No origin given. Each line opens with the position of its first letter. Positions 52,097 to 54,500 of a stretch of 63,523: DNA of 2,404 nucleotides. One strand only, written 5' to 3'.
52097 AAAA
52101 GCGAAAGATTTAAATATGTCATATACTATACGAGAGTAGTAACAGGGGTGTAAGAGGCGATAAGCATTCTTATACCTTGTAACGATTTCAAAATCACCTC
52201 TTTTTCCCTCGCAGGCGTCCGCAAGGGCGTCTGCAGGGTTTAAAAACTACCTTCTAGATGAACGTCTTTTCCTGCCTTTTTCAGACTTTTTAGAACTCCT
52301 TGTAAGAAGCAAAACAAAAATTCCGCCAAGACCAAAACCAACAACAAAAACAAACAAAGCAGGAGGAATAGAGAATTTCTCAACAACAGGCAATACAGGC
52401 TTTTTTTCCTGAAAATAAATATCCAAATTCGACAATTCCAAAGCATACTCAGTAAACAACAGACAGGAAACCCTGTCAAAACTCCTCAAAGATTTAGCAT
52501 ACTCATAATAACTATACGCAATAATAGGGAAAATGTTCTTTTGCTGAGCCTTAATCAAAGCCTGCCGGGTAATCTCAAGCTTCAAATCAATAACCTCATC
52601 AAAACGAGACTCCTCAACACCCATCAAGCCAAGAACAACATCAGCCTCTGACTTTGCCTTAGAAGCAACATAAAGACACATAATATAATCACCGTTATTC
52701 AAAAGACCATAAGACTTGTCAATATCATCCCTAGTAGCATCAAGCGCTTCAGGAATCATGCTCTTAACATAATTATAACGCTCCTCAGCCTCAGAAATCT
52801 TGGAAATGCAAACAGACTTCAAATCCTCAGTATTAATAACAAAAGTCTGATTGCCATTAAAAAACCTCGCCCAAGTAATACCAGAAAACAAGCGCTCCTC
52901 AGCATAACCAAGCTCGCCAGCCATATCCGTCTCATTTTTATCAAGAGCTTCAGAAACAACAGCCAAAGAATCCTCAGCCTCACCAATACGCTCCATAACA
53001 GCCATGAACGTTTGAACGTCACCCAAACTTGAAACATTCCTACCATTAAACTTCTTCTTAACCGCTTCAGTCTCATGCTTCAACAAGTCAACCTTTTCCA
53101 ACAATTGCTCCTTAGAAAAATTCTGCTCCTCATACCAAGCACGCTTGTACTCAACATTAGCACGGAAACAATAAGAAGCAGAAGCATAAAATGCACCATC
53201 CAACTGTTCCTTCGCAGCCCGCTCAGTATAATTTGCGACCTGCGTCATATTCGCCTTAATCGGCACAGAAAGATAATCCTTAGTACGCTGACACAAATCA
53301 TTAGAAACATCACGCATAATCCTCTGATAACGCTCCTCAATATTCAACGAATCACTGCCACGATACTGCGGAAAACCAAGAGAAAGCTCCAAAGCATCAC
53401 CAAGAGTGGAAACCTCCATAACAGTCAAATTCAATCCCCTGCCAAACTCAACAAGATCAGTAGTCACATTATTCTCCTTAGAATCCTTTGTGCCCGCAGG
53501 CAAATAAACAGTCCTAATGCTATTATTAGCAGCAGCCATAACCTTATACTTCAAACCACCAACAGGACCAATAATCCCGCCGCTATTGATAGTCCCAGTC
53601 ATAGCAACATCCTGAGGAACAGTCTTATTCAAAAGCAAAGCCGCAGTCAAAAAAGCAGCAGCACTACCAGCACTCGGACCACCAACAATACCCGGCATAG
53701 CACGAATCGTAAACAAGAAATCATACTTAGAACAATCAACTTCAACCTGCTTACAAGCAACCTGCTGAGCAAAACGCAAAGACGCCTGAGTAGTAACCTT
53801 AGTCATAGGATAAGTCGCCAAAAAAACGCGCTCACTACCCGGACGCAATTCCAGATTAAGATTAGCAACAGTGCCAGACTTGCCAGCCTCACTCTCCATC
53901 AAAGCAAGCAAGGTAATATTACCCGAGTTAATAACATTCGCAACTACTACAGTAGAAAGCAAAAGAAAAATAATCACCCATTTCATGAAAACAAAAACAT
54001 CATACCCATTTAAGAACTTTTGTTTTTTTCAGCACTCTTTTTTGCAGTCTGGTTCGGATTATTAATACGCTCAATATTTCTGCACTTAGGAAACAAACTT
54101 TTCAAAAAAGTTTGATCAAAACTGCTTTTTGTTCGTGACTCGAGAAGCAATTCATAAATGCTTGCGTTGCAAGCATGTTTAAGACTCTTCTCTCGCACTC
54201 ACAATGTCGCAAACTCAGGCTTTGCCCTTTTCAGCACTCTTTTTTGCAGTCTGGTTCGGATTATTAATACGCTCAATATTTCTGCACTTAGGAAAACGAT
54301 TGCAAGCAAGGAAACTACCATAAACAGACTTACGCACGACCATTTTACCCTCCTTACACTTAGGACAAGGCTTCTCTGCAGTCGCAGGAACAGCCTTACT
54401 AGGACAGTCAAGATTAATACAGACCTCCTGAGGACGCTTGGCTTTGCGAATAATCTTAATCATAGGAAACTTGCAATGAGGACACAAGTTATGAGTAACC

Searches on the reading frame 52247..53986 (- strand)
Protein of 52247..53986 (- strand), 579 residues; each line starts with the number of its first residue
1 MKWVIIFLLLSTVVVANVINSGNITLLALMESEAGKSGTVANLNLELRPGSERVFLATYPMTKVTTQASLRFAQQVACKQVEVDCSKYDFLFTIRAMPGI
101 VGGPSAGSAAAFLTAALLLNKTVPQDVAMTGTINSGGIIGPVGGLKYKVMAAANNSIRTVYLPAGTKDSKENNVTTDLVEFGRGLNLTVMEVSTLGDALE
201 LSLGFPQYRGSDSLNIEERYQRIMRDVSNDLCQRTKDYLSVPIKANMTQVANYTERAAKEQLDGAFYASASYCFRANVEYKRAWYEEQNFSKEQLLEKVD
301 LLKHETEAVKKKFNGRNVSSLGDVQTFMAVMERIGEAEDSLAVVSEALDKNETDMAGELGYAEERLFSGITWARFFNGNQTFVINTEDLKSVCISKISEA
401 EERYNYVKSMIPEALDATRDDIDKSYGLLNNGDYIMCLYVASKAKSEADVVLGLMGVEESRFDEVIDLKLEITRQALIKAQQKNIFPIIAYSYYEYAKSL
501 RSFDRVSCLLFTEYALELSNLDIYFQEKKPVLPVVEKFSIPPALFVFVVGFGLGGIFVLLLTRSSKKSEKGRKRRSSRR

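Call 39: search_protein_families(library=pfam, proteins=[window:52247-53986:-], max_evalue=0.001)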
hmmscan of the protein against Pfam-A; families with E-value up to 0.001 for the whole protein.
window:52247-53986:- (579 aa): 1 family
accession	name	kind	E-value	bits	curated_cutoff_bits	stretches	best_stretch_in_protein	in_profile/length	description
PF05362.19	Lon_C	-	9.7e-13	48.6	21.1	1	102-170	108-176/205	Lon protease (S16) C-terminal proteolytic domain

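Call 45: find_encoding_contigs(protein=window:52247-53986:-, flank=4000, max_places=10)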
Protein window:52247-53986:- (579 aa): 1 contig read that carries it; 1 place shown.
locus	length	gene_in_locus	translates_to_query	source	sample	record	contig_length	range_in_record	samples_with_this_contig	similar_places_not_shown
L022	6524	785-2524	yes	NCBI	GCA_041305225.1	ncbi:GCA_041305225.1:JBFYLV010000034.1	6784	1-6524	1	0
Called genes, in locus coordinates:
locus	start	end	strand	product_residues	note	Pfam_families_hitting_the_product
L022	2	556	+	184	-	?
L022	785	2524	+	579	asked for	PF05362:Lon_C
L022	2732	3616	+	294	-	PF13091:PLDc_2 (weak), PF07894:SACK1 (faint), PF13091:PLDc_2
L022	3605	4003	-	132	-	-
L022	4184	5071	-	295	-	-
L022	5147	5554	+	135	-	PF00293:NUDIX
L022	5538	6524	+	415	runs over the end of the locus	?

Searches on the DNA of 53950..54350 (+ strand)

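Call 13: search_rna_families(source=window, start=53950, end=54350, threshold=evalue, max_evalue=10)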
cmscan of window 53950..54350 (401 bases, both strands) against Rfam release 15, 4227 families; matches with E-value up to 10: 7.
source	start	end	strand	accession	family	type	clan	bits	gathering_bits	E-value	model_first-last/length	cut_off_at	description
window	53980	54043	+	RF02445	SpR14_sRNA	Gene; sRNA;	-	17.8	50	9.2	1-80/80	no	Streptococcus sRNA SpR14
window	54085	54147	+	RF00382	DnaX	Cis-reg; frameshift_element;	-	17.7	35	0.14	1-65/65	no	DnaX ribosomal frameshifting element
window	54075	54163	-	RF02367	Yfr20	Gene; sRNA;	-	16.1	44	2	1-89/89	no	Cyanobacterial functional RNA 20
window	53959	53985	-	RF00489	ctRNA_p42d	Gene; antisense;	-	14.5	50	3.3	1-46/46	no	ctRNA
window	54009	54069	-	RF01559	DdR1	Gene; snRNA; snoRNA; CD-box;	-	13.7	70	6.6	1-66/66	no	Dictyostelium snoRNA DdR1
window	54213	54241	-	RF01145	sR14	Gene; snRNA; snoRNA; CD-box;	-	10.3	38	3.1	26-54/54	no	Small nucleolar RNA sR14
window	53950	54053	+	RF01675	CrcZ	Gene; sRNA;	-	9.4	95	2.3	278-398/398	5'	Pseudomonas sRNA CrcZ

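Call 32: build_rna_model(alignment_id=A1)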
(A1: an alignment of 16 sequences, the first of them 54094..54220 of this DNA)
Model R1 built from alignment A1 (16 sequences, 142 columns); structure: RNAalifold consensus.
model positions 126; base pairs 22; branch points 0; effective number of sequences 1.91; information 0.59 bits per position. Calibrated on 0.2 Mb of random sequence (short: E-values are rough).
structure used (alignment columns):
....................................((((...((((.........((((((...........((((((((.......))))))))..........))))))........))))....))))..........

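Call 33: search_with_rna_model(model_id=R1, sources=[window, L001, L002, L003, L004, L005, L007, L010, L011, L012, L013, L017, L018, L019], max_evalue=1, make_alignment=true)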
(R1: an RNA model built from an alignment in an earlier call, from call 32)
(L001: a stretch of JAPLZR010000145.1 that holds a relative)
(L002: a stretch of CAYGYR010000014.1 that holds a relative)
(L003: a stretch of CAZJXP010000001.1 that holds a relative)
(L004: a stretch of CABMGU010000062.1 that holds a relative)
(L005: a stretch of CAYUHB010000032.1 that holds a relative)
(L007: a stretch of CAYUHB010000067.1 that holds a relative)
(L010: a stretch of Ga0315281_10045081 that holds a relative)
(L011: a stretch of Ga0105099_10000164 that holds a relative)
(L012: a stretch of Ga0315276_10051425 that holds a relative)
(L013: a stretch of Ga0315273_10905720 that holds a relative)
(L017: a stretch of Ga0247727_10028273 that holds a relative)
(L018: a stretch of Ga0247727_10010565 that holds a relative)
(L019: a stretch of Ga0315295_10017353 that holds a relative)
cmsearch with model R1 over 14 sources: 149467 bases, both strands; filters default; matches with E-value up to 1: 37.
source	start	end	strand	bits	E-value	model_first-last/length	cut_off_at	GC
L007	3809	3937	+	138.7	1.2e-31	1-126/126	no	0.41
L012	210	338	-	138.6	1.3e-31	1-126/126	no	0.4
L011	8933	9056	+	133.8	2.1e-30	1-126/126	no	0.43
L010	1851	1974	+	133.7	2.2e-30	1-126/126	no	0.4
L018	2980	3103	+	133.5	2.4e-30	1-126/126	no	0.4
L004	3996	4120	+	132.5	4.5e-30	1-126/126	no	0.44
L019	3863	3989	+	129.5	2.4e-29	1-126/126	no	0.43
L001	186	314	+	127.9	6.1e-29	1-126/126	no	0.39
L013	535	663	-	127.9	6.1e-29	1-126/126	no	0.39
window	54094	54220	+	126.7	1.2e-28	1-126/126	no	0.39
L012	380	508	-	126.4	1.4e-28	1-126/126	no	0.38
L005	452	575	+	122.2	1.6e-27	1-126/126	no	0.4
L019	2920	3045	+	121.2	2.9e-27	1-126/126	no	0.45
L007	3638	3766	+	118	1.8e-26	1-126/126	no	0.45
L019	3675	3804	+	114.7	1.2e-25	1-126/126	no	0.43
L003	6261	6385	-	107.7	6.6e-24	1-126/126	no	0.58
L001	19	143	+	107.3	8.2e-24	1-126/126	no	0.5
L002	5164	5292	+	104.1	5.1e-23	1-126/126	no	0.4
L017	5927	6060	+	64.5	3.8e-13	1-126/126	no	0.43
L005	161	387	+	61.7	1.8e-12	1-126/126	no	0.43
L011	8950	9074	-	31.5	6.2e-05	1-126/126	no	0.43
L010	1870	1993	-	26.6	0.0011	1-126/126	no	0.39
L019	3895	3973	-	25.4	0.0021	34-112/126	no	0.47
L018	3012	3087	-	24.6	0.0033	34-110/126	no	0.38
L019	3694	3822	-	22.2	0.013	1-126/126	no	0.43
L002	5196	5276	-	22.1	0.014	34-112/126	no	0.42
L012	238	290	+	22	0.015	46-98/126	no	0.43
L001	63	115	-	21.7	0.018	46-98/126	no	0.45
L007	3686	3738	-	21.7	0.018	46-98/126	no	0.45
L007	3857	3909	-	21.7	0.018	46-98/126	no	0.45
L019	2954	3029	-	20.5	0.035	34-110/126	no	0.47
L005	483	559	-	19.8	0.053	34-112/126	no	0.39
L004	4029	4104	-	19.5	0.06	34-110/126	no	0.43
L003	6277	6352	+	19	0.081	34-110/126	no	0.57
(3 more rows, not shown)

Alignment A2: 37 matches aligned to the model, 273 columns, each read 5' to 3' on its own strand. Consensus structure (alignment columns), stored with it:
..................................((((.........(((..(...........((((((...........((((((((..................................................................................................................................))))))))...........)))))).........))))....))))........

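Call 48: search_dna_similar(query=window:54094-54220:+, collection=phages, mode=distant, max_evalue=0.01)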
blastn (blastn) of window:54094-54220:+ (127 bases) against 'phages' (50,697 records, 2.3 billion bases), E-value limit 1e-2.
No match.

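Call 49: search_dna_similar(query=window:54094-54220:+, collection=plasmids, mode=distant, max_evalue=0.01)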
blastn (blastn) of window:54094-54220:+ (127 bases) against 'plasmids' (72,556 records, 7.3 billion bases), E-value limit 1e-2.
No match.

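Call 58: search_with_rna_model(model_id=R1, sources=[L021, L022, L023, L024, L025, L026, L027, L028, L029], max_evalue=0.01)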
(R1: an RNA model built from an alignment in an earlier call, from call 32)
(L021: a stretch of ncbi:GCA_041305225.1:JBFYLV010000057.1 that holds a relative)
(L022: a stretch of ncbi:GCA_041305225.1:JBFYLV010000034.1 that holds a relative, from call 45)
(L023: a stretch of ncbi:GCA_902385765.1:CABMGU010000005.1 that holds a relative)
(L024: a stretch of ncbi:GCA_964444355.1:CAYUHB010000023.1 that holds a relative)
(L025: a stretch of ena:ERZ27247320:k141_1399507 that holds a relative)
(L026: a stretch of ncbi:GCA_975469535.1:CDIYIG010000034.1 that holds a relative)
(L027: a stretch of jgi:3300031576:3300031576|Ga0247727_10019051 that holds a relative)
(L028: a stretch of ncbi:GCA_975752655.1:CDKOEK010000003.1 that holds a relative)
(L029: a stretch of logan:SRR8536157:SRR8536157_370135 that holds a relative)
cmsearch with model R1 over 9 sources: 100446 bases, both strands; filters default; matches with E-value up to 0.01: 4.
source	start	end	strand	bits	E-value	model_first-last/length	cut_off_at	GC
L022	551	677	-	126.7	8.3e-29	1-126/126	no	0.39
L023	9016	9140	+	116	3.9e-26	1-126/126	no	0.4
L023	967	1091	+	93.9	1.2e-20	1-126/126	no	0.42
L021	1400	1527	+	93.5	1.5e-20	1-126/126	no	0.45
